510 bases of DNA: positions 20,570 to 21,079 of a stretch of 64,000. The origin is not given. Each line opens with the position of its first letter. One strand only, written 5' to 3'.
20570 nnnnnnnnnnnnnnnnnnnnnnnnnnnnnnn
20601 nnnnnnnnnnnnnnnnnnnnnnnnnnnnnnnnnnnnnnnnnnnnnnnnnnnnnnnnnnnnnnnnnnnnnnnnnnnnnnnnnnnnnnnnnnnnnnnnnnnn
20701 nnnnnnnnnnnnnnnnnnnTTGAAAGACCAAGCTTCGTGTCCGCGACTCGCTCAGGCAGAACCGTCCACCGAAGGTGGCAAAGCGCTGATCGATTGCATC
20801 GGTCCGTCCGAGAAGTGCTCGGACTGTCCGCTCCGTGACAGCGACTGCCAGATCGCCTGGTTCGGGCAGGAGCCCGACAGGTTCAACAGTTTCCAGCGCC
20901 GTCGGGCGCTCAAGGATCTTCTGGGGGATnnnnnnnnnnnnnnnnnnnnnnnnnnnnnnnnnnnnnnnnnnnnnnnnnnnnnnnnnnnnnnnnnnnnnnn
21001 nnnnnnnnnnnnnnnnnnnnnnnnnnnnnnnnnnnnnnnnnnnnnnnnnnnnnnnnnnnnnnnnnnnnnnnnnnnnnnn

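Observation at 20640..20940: Stand-alone high-GC gene for a ~70-aa five-cysteine protein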

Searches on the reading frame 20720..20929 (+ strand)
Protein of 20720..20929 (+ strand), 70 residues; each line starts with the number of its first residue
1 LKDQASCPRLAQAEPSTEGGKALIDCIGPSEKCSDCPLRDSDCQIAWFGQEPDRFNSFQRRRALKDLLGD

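Call 9: search_protein_families(library=pfam, proteins=[window:20720-20929:+], max_evalue=10)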
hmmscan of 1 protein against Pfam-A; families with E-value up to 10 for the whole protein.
seq(70 aa): 1 family
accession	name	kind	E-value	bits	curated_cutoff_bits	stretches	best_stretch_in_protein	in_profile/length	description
PF11575.13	FhuF_C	-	0.24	11.7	20.5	1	30-38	13-21/21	FhuF 2Fe-2S C-terminal domain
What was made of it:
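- On Ferredoxin-type 4Fe-4S domain: The only Pfam hit is a sub-threshold match to FhuF_C (E = 0.24, 11.7 bits against a cut-off of 20.5) over 9 residues (call 9).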

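Call 10: search_protein_families(library=ncbifam, proteins=[window:20720-20929:+], max_evalue=10)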
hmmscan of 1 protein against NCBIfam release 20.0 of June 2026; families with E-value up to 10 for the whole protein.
seq(70 aa): 0 families

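Call 12: find_homologous_proteins(query=window:20720-20929:+, max_evalue=0.01)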
Query seq(70 aa) (70 aa): 3 proteins with E <= 0.01 among 3 candidates.
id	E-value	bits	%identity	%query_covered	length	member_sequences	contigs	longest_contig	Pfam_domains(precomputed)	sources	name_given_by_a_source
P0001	3.0e-41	156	100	100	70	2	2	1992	-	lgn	-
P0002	1.9e-22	96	68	90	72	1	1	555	-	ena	-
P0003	4.8e-12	63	56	100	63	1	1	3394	-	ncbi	-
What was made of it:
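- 20720..20932 (+): CDS (TTG start, TAG stop) for the 70-aa protein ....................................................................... The conserved Cys4 core is C26-x6-C33-x2-C36-x6-C43. The conserved C-terminal helix is about residues 56-67. An identical protein, P0001, is in the public collection (call 12).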

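Call 14: find_related_loci(query=window:20720-20929:+, collection=genome_contigs, flank=6000)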
Query seq(70 aa) (70 aa) in genome_contigs; peptide patterns used: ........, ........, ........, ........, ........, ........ (x = any residue, [..] = any of these).
290 stretches matched a pattern, but none encodes a relative of the query by tblastn (E <= 1e-3).

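Call 15: find_encoding_contigs(protein=P0003, flank=5000)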
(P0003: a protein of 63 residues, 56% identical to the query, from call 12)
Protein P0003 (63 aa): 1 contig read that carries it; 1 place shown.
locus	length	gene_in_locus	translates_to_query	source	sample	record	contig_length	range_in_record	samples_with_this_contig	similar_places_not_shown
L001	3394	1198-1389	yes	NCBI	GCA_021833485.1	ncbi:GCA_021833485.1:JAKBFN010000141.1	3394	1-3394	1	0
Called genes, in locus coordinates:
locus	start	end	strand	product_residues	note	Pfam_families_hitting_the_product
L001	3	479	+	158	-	?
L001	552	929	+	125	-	-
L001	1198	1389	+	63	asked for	-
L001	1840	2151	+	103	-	-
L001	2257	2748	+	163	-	-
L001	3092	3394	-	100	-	?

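Call 16: find_encoding_contigs(protein=P0002, flank=5000)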
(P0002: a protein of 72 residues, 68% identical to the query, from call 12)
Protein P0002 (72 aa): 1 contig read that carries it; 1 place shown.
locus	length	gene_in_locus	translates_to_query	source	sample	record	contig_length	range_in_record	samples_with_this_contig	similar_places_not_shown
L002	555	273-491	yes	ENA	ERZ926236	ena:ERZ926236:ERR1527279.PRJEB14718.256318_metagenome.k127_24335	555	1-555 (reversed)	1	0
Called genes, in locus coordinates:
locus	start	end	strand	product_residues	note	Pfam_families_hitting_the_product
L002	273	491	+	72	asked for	-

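Call 17: find_encoding_contigs(protein=P0001, flank=5000)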
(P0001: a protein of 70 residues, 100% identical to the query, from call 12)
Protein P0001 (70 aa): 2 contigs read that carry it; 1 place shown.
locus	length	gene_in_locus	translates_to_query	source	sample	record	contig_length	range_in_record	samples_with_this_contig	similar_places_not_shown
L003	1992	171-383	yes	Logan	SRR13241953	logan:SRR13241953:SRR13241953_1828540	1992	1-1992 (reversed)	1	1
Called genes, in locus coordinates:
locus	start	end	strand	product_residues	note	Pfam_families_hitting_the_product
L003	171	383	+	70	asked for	-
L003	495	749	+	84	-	-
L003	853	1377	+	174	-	-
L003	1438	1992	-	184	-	?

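Call 30: search_protein_representatives(alignment_id=A2)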
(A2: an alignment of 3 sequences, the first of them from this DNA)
Query: 3 sequences, 70 profile positions. Proteins with E-value up to 0.001 (for the whole library): 3; up to 1e-10: 1; up to 1e-30: 0. The best 3 are listed.
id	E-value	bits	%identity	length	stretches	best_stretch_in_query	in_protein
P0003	1.5e-30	121.2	-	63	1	1-70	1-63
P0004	2.0e-06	43.8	-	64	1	10-67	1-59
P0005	9.4e-04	35.3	-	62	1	13-68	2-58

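Call 33: find_encoding_contigs(protein=P0004, flank=5000)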
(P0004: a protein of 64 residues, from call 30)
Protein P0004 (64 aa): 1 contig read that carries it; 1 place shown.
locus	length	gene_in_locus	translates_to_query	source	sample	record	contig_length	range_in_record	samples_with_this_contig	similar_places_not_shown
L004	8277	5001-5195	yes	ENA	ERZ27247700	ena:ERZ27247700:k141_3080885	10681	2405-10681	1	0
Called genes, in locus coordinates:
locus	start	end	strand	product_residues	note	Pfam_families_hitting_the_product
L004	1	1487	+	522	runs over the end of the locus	PF25973:BSH_CzcB (weak), PF00364:Biotin_lipoyl (faint), PF25881:HH_YBHG (faint)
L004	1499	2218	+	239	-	PF02463:SMC_N (weak), PF00005:ABC_tran, PF20720:nSTAND3 (faint), PF13304:AAA_21 (faint)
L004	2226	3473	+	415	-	PF12704:MacB_PCD, PF02687:FtsX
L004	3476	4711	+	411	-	PF12704:MacB_PCD, PF02687:FtsX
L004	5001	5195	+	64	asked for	-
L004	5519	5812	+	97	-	PF00581:Rhodanese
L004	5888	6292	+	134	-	PF07883:Cupin_2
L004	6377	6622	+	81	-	-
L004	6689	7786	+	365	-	PF00149:Metallophos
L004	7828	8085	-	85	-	-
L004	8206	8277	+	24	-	?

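Call 34: find_homologous_proteins(query=A3, max_evalue=0.1)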
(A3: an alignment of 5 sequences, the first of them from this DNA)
Query A3 (5 sequences) (70 aa, profile of the alignment): 5 proteins with E <= 0.1 among 722 candidates.
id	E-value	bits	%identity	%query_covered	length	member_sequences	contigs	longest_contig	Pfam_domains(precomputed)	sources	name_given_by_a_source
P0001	1.8e-33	132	100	100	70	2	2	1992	-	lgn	-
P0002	1.8e-31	126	68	90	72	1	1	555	-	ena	-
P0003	6.8e-26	108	56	100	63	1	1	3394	-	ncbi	-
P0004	1.0e-25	107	42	84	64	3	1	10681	-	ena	-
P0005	6.7e-24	101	40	80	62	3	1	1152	-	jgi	jgi:hypothetical protein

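Call 35: find_encoding_contigs(protein=P0005, flank=6000)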
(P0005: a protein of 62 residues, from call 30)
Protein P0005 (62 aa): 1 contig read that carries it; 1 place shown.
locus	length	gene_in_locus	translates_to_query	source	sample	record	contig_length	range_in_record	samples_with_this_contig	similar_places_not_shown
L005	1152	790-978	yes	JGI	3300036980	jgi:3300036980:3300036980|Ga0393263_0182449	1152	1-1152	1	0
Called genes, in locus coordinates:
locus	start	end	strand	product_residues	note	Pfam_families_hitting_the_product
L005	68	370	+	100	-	-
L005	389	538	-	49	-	-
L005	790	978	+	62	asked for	-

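Call 37: find_related_loci(query=A3, collection=genome_contigs, flank=8000)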
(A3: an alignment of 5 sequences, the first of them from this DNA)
Query A3 (70 aa) in genome_contigs; peptide patterns used: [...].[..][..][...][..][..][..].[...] (x = any residue, [..] = any of these).
9 stretches matched a pattern, but none encodes a relative of the query by tblastn (E <= 1e-3).
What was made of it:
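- Tried and rejected: Two scans, with the single protein and with the profile, found no relatives (calls 14, 37).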

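Call 38: find_related_loci(query=A3, collection=metagenome_contigs, flank=8000)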
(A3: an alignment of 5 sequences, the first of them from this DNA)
Query A3 (70 aa) in metagenome_contigs; peptide patterns used: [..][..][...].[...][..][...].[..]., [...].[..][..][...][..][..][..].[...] (x = any residue, [..] = any of these).
102 stretches matched a pattern; 1 encode a relative of the query (tblastn E <= 1e-3); 1 distinct loci.
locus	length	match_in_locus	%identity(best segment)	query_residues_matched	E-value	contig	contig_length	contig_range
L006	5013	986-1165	42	10-68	2e-14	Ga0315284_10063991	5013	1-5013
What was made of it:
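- Five homologue clusters (calls 12, 30, 34) plus one metagenome locus (call 38).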

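Call 48: predict_structure(alignment_id=A3)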
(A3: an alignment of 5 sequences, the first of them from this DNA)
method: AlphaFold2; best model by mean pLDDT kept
length: 70 residues; sequences in the alignment: 5
mean_pLDDT: 47.8   pTM: 0.28
mean pLDDT of the five models: 47.8, 46.9, 44.6, 44.0, 43.8
residues with pLDDT >= 90: 0; 70-90: 0; 50-70: 21; < 50: 49
segments of 3 or more residues with pLDDT < 50: 1-18, 20-30, 39-42, 44-55
pLDDT, mean of each block of 10 residues (from residue 1): 39 44 45 50 45 53 58
secondary structure, 60 per line:
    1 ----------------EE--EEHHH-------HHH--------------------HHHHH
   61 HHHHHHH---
elements in order: H56-67
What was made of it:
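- Tried and rejected: The window protein gave pLDDT 48 and is unusable (call 48).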

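Call 54: search_solved_structures(query=A3, max_evalue=10, show_alignments=3)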
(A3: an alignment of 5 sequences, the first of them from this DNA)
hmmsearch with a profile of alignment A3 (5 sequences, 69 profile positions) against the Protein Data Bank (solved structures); distinct sequences matched with E-value up to 10: 2.
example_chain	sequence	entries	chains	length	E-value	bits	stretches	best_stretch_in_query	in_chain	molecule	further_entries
4v61_AL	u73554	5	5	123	0.93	12.8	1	13-51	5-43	Ribosomal Protein S12 | 30S ribosomal protein S12, chloroplastic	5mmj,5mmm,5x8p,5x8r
6eri_BL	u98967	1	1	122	1.2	12.4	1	13-51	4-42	30S ribosomal protein S12, chloroplastic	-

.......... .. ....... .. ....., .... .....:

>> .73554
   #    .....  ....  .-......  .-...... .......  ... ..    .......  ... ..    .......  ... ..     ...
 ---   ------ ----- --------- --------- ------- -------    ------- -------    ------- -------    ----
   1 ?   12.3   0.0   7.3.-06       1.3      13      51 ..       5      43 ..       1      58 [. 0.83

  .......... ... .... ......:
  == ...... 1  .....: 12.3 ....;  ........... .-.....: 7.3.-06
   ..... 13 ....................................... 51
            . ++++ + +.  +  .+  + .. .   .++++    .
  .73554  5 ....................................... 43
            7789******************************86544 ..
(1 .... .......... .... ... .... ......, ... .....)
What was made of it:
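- Tried and rejected: Only chance matches to ribosomal protein S12, at E about 1 (call 54).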

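Call 55: search_protein_families(library=pfam, alignment_id=A3, max_evalue=10)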
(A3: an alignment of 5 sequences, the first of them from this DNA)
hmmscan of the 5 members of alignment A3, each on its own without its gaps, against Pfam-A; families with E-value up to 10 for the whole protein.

A. member 1, seq(70 aa): 1 family
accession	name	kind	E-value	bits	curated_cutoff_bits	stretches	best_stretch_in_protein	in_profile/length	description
PF11575.13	FhuF_C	-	0.24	11.7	20.5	1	30-38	13-21/21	FhuF 2Fe-2S C-terminal domain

B. families by the number of members that match (of 5 scanned): 1 family
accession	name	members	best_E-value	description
PF11575.13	FhuF_C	1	0.24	FhuF 2Fe-2S C-terminal domain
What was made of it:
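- On Classical Cys4 zinc ribbon / C4 zinc finger: No zinc-ribbon Pfam model is matched (calls 9, 55).
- Closest known: WhiB-like. Different: No Pfam match (calls 9, 55) and an hhalign probability of 12.5%.
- Closest known: Small Cys4 zinc-binding proteins. Different: No model in Pfam or NCBIfam matches (calls 9, 10, 55).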

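Call 57: search_dna_similar(query=window:20720-20929:+, collection=phages, mode=protein, max_evalue=10, max_rows=10)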
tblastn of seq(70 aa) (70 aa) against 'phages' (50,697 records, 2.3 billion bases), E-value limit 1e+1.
Records with a match: 3; places in all: 3; records where one place covers at least 80% of the query: 0.
Best place of each record, by identity: <60% 3.
By first word of the organism name: Gordonia 2; bajarodino 1.
By host as written in the record: Gordonia terrae 3612 2; - 1.
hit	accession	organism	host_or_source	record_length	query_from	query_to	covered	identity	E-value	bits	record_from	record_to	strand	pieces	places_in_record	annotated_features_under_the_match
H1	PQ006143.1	bajarodino virus 40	Neotoma bryanti feces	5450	22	52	44%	45.2%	6e+0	30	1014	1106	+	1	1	replication initiator protein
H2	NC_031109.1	Gordonia phage Jumbo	Gordonia terrae 3612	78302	32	62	44%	38.7%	4e+0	30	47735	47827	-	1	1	46: hypothetical protein | 47: transcriptional regulator WhiB-like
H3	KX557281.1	Gordonia phage Jumbo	Gordonia terrae 3612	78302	32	62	44%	38.7%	4e+0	30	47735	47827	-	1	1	46: hypothetical protein | 47: WhiB family transcription factor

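Call 58: search_dna_similar(query=window:20720-20929:+, collection=plasmids, mode=protein, max_evalue=10, max_rows=10)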
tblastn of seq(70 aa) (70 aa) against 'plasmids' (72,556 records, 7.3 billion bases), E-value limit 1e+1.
Records with a match: 21; places in all: 21; records where one place covers at least 80% of the query: 12.
Best place of each record, by identity: <60% 21.
By first word of the organism name: Rhizobium 13; Pseudomonas 6; Enterococcus 1; Rhodococcus 1.
By predicted mobility (MOB-suite, as given by PLSDB): conjugative 14; non-mobilizable 7.
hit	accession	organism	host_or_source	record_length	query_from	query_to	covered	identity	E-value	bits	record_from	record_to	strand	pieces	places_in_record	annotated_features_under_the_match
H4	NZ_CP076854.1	Rhizobium sp. WYJ-E13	Curcuma wenyujin Y.H. Chen et C. ...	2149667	9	61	76%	34.4%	7e+0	31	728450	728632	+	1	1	none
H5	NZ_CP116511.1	Enterococcus gallinarum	Bos taurus,whole organism,fecal sample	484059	2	61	86%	27.9%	7e+0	31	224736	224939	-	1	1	DUF488 domain-containing protein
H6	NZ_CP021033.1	Rhizobium sp. NXC14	Phaseolus vulgaris,cell culture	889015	6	61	80%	29.7%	5e-1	34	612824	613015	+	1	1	DUF488 domain-containing protein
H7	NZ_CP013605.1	Rhizobium sp. N731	Phaseolus vulgaris,Whole ...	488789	6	61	80%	28.1%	4e+0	32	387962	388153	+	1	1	DUF488 domain-containing protein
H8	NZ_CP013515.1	Rhizobium sp. N1314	Phaseolus vulgaris,Whole ...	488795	6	61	80%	28.1%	4e+0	32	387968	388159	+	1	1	DUF488 domain-containing protein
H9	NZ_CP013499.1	Rhizobium sp. N621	Phaseolus vulgaris,Whole ...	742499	6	61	80%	28.1%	4e+0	32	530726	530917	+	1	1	DUF488 domain-containing protein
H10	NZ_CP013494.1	Rhizobium sp. N6212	Phaseolus vulgaris,Whole ...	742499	6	61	80%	28.1%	4e+0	32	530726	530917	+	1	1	DUF488 domain-containing protein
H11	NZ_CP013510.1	Rhizobium sp. N1341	Phaseolus vulgaris,Whole ...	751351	6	61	80%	28.1%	4e+0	32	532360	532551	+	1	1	DUF488 domain-containing protein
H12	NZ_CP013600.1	Rhizobium sp. N741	Phaseolus vulgaris,Whole ...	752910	6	61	80%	28.1%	4e+0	32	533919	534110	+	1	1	DUF488 domain-containing protein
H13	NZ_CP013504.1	Rhizobium esperanzae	Phaseolus vulgaris,Whole ...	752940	6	61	80%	28.1%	4e+0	32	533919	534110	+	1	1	DUF488 domain-containing protein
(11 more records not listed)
